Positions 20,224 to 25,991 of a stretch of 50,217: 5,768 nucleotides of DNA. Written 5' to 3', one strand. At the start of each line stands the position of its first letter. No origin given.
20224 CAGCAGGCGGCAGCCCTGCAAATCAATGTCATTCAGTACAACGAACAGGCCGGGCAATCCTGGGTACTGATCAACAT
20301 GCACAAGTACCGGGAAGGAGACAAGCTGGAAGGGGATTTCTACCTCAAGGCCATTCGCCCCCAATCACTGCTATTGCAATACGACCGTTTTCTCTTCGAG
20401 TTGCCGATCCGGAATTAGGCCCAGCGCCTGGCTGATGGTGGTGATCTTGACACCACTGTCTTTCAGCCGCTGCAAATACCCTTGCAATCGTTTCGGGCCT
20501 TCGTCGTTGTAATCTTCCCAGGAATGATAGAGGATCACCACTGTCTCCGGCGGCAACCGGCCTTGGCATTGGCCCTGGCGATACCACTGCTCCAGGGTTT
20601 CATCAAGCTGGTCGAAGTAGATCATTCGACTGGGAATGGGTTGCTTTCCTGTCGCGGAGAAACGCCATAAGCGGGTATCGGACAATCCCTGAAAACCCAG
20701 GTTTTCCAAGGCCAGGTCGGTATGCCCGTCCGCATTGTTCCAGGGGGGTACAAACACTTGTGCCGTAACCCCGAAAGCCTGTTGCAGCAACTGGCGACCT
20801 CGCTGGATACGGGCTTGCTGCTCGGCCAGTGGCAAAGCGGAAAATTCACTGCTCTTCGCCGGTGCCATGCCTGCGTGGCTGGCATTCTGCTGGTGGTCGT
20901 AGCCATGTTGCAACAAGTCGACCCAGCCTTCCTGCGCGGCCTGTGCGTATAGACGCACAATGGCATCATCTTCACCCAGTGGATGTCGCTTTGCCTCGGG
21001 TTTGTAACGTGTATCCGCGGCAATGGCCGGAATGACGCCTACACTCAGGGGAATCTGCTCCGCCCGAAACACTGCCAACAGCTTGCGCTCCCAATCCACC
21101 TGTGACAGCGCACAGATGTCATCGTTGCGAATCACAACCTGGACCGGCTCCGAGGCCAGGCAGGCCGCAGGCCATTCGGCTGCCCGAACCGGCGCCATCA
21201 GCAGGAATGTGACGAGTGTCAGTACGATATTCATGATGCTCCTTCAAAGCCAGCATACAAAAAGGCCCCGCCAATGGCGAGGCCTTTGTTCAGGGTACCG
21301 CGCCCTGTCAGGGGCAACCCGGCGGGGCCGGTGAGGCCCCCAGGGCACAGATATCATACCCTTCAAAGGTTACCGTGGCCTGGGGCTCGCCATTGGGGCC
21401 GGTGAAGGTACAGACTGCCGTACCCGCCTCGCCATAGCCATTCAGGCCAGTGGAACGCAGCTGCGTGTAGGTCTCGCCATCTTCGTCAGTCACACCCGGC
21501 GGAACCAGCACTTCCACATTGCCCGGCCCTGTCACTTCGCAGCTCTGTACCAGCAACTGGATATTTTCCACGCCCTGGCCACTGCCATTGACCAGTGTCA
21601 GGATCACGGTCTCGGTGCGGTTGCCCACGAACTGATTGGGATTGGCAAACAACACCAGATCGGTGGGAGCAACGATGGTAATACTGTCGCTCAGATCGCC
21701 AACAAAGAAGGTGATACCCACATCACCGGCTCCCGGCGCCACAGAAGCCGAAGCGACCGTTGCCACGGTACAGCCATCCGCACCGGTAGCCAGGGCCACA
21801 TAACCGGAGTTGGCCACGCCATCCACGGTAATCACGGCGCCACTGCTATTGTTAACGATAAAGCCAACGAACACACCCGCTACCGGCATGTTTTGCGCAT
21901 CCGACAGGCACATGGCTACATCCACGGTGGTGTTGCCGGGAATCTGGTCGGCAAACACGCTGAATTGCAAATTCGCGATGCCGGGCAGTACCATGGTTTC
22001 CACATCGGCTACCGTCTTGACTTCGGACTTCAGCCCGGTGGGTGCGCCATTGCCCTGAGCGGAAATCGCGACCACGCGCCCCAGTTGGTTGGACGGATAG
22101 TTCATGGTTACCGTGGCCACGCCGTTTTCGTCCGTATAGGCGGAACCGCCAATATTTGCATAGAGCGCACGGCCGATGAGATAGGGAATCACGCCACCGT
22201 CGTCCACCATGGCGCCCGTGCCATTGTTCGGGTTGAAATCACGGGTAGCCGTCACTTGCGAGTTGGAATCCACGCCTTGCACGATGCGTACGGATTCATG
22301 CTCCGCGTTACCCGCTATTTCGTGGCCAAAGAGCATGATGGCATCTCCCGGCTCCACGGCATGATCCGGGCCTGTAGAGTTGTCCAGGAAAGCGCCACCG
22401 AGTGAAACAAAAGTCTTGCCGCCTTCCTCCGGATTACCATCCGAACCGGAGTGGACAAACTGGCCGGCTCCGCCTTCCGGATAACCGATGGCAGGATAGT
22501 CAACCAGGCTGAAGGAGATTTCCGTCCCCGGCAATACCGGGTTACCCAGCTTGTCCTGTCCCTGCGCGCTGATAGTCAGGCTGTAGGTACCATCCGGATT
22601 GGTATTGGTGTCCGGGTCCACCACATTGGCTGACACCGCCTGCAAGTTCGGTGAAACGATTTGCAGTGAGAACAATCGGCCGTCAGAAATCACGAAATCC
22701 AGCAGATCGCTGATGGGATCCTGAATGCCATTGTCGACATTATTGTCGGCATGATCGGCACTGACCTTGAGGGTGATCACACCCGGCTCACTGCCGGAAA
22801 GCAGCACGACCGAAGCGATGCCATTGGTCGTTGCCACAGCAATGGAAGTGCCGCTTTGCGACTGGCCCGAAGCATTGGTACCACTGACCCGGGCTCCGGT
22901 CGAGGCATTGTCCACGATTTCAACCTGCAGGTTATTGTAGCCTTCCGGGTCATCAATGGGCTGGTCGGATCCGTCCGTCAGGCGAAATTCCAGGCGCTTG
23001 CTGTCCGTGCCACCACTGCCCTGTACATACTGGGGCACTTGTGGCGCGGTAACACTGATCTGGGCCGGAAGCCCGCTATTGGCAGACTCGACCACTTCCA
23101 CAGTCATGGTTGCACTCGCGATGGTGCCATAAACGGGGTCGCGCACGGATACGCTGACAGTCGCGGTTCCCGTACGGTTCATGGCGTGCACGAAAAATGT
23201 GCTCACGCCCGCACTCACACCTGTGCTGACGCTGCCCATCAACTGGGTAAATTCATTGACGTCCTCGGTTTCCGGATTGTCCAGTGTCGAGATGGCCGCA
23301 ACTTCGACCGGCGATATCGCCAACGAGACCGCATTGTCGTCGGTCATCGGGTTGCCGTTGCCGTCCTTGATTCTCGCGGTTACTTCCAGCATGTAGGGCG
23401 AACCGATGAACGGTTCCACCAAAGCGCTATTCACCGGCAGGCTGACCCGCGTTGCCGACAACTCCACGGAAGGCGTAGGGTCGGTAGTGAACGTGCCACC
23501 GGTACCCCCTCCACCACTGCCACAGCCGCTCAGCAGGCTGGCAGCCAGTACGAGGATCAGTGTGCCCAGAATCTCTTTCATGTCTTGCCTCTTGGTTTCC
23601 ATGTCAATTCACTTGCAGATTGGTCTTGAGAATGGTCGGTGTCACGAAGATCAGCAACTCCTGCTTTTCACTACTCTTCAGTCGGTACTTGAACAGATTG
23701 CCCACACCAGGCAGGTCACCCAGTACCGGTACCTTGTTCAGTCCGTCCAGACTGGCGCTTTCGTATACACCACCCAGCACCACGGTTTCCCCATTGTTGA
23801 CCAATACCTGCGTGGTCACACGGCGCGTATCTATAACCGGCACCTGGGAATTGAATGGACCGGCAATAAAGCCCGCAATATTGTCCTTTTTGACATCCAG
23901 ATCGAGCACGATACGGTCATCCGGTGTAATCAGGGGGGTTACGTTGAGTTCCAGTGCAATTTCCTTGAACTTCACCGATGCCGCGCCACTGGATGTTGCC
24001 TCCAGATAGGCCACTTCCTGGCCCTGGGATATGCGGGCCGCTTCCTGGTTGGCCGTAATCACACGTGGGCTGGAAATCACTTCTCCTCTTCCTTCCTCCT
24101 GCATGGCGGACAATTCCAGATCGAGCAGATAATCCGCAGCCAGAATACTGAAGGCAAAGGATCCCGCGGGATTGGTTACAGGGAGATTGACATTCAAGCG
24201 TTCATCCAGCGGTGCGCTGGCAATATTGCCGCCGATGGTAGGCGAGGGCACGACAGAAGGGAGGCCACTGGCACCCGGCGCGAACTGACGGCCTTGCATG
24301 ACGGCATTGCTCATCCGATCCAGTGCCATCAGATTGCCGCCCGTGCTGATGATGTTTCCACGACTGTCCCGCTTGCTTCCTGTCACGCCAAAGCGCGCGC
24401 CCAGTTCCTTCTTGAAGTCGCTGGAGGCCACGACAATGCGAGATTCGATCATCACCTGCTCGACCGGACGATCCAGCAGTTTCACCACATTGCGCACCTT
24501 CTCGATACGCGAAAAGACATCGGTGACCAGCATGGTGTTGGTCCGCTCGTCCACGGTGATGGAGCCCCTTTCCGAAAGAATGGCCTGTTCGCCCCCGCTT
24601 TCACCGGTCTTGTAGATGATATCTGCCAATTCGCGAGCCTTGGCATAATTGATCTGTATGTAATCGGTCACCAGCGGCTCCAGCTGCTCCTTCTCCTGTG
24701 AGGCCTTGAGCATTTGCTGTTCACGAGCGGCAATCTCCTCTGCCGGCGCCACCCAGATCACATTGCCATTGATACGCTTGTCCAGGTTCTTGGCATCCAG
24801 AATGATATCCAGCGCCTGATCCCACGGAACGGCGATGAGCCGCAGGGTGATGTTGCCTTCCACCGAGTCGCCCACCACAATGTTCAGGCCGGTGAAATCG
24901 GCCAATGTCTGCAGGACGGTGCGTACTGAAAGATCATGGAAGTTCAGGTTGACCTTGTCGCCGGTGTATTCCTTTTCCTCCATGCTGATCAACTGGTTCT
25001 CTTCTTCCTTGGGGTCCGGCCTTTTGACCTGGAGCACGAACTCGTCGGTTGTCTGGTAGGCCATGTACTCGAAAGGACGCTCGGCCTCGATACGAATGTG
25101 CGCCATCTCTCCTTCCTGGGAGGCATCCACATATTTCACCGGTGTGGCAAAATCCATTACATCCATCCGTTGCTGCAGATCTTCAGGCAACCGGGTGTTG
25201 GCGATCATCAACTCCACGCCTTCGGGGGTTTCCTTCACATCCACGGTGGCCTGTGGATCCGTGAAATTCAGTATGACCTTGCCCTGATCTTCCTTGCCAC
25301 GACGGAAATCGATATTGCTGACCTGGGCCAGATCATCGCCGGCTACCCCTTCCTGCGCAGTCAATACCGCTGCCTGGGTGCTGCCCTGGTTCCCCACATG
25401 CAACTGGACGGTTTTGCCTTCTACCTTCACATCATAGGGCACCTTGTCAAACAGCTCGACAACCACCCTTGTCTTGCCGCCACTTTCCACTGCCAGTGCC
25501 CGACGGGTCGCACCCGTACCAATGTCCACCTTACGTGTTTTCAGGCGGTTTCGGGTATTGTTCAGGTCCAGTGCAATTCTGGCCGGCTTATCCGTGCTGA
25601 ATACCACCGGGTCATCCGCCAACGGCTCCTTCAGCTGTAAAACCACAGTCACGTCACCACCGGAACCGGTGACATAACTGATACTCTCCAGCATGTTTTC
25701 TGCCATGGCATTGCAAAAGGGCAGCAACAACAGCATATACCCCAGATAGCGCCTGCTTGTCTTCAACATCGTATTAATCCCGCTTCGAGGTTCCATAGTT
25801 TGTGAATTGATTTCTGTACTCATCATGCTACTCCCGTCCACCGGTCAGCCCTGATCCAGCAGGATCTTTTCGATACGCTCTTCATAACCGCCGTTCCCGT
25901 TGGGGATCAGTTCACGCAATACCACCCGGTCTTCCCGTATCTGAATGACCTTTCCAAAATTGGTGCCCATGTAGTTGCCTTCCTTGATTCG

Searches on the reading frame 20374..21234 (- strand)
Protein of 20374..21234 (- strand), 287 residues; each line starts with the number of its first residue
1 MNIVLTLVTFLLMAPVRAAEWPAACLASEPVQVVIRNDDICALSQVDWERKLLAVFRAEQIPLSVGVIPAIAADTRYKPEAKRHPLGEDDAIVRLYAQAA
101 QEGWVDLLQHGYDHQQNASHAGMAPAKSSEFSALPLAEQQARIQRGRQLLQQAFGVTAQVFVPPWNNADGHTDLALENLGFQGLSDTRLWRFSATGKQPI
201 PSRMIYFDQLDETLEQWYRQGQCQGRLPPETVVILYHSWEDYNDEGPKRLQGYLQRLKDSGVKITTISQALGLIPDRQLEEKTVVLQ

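Call 43: search_protein_families(library=pfam, proteins=[window:20374-21234:-], max_evalue=0.00001)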
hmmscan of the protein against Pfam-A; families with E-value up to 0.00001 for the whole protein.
window:20374-21234:- (287 aa): 2 families
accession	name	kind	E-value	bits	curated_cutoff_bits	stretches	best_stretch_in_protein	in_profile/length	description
PF10096.14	DUF2334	-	7.6e-21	75.1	26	1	33-209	2-169/203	Uncharacterized protein conserved in bacteria (DUF2334)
PF01522.26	Polysacc_deac_1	-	1.6e-06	28.5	23.1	1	46-182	18-122/124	Polysaccharide deacetylase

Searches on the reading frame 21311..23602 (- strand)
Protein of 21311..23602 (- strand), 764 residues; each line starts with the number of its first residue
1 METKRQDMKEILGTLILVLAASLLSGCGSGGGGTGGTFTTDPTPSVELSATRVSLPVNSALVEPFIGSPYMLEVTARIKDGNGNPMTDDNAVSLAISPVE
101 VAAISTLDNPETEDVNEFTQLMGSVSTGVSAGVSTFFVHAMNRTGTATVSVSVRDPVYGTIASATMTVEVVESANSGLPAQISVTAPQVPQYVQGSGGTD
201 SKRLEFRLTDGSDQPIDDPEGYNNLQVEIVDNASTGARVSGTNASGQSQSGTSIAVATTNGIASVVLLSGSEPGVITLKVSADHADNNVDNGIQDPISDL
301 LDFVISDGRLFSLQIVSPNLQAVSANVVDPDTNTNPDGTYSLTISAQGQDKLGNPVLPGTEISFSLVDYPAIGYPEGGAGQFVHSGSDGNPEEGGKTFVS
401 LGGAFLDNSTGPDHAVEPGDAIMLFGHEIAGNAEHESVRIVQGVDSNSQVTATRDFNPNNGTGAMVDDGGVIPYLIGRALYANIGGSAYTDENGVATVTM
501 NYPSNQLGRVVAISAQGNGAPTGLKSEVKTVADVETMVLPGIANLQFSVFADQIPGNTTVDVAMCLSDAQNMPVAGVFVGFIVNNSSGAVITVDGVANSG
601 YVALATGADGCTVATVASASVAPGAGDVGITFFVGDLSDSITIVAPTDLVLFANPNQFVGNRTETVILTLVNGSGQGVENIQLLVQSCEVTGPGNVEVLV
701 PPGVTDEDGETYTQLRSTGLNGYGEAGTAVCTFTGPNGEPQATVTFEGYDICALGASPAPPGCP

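Call 43: search_protein_families(library=pfam, proteins=[window:21311-23602:-], max_evalue=0.00001)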
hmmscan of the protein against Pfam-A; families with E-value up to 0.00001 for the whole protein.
window:21311-23602:- (764 aa): 1 family
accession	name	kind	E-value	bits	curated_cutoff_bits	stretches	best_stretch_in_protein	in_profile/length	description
PF18565.7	Glyco_hydro2_C5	-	5.7e-07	29.8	32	0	197-285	13-97/103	Glycoside hydrolase family 2 C-terminal domain 5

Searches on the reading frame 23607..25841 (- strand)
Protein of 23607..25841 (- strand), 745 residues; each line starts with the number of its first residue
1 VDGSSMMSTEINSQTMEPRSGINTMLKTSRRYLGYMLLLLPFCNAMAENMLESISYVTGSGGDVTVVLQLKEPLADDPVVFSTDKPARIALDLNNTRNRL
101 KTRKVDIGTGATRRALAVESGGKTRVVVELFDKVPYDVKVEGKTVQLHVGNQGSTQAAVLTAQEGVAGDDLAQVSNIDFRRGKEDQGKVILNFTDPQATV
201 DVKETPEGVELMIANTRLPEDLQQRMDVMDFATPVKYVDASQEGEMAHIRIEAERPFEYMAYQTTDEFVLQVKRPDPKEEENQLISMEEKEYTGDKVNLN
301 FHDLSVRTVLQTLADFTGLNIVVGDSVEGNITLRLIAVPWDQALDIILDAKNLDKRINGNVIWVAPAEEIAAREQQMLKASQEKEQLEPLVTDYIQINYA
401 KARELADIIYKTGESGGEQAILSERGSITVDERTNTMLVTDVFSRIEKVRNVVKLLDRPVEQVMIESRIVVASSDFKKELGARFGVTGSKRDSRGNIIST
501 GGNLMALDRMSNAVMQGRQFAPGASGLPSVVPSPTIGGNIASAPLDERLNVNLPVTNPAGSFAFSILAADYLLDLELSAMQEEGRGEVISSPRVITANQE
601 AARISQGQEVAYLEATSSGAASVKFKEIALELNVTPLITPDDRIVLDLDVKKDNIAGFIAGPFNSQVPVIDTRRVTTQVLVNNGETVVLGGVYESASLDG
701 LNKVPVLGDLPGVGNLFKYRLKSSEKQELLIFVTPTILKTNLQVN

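Call 43: search_protein_families(library=pfam, proteins=[window:23607-25841:-], max_evalue=0.00001)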
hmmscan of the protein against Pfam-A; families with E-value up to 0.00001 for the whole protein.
window:23607-25841:- (745 aa): 4 families
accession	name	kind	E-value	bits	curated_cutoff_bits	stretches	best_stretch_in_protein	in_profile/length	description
PF00263.26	Secretin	-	8.7e-48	162.5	27.5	1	579-739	1-169/169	Bacterial type II and III secretion system protein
PF11741.13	AMIN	-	2.4e-22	79.4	20.5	1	176-269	1-91/101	AMIN domain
PF03958.22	Secretin_N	-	1.7e-13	51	28.2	1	394-462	3-69/69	Bacterial type II/III secretion system short domain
PF07660.19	STN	-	7.7e-09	35.7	28.4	1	319-367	1-52/52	Secretin and TonB N terminus short domain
